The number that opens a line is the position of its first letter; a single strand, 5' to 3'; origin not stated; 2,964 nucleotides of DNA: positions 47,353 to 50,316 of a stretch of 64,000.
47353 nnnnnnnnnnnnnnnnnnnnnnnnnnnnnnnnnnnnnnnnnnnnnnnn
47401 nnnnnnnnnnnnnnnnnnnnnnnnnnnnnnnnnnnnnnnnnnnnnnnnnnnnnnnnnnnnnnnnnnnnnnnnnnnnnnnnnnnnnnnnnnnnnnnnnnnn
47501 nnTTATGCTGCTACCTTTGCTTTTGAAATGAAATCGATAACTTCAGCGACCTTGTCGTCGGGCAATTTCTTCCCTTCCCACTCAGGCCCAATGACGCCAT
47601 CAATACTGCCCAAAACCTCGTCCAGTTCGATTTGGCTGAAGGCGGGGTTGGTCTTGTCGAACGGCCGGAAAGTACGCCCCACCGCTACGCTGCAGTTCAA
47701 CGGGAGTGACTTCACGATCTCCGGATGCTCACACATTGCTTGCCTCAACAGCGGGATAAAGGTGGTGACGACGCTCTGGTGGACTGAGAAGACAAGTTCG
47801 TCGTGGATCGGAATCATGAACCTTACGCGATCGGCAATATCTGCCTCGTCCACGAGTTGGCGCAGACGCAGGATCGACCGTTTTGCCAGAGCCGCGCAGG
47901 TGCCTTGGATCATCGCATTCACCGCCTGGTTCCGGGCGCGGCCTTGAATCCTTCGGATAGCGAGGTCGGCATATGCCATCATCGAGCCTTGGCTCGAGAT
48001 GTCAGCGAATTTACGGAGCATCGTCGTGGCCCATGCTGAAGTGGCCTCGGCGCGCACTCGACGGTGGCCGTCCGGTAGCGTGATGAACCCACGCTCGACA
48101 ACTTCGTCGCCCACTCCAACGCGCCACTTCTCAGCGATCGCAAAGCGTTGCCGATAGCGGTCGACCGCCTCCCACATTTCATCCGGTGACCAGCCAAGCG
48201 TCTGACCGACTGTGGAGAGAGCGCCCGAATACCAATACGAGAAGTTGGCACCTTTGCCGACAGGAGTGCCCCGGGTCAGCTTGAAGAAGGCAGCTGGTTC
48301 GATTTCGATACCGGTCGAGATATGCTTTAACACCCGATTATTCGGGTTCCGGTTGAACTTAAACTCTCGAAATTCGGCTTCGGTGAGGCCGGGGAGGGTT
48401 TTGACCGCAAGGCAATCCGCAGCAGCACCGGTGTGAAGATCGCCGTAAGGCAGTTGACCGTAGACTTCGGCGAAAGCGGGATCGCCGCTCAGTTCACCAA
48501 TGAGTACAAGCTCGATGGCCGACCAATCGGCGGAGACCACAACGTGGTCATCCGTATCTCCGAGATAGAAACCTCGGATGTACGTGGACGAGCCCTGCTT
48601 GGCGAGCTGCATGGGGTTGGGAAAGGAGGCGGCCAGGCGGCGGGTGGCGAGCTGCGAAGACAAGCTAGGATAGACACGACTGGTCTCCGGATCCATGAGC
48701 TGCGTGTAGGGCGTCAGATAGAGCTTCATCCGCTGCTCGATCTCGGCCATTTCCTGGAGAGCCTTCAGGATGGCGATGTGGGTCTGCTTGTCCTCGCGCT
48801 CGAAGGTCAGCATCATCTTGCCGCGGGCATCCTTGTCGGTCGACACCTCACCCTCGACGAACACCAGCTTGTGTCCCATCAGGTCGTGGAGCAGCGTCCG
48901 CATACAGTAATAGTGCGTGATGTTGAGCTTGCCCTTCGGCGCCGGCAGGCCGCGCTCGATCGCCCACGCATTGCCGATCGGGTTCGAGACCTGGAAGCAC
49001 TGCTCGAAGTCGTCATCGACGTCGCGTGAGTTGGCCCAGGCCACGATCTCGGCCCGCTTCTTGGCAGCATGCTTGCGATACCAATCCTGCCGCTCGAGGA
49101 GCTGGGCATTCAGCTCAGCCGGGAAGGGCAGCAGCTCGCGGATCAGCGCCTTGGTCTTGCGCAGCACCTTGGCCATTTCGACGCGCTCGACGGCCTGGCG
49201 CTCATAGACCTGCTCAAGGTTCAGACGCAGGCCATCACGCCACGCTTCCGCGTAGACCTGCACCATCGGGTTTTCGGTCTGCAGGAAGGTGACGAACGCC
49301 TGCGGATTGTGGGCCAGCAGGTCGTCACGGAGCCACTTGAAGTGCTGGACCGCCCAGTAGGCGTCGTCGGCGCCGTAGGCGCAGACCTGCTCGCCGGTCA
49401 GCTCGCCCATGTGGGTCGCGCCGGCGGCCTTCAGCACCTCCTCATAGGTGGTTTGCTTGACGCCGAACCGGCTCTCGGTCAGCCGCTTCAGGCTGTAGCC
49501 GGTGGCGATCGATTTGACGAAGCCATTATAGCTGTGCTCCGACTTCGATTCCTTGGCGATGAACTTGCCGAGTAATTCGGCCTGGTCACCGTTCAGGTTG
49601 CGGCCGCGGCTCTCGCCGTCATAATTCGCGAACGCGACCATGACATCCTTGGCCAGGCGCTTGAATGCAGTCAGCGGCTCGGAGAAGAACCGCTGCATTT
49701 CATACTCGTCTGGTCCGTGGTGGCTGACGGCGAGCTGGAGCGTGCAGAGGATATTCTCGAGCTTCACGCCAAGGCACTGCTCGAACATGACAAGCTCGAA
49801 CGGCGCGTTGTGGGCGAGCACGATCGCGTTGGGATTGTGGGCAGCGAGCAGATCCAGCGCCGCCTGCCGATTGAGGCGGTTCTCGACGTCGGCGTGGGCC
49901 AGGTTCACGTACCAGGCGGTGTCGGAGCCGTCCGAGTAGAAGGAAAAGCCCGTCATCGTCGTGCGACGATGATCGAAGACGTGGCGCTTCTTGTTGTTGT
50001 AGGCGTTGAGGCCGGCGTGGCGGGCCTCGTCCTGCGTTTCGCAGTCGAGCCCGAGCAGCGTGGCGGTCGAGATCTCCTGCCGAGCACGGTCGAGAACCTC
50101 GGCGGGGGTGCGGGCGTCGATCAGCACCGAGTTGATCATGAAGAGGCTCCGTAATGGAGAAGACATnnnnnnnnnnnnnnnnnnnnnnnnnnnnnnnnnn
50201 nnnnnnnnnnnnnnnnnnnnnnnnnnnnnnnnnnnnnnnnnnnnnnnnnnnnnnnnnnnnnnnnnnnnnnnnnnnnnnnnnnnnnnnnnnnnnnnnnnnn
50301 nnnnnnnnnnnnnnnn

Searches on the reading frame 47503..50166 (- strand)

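Call 27: search_protein_families(library=phrogs, proteins=[window:47503-50166:-], max_evalue=0.00001)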
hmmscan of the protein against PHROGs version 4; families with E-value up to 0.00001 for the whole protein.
window:47503-50166:- (887 aa): 3 families
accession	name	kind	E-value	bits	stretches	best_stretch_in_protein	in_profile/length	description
phrog_17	-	DNA, RNA and nucleotide metabolism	6.9e-70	237.4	1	20-834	657-1231/1445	DNA polymerase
phrog_2573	-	DNA, RNA and nucleotide metabolism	3.6e-16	60.3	1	638-830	90-271/336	DNA polymerase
phrog_5995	-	DNA, RNA and nucleotide metabolism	8.9e-15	55.9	1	647-815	7-148/236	DNA polymerase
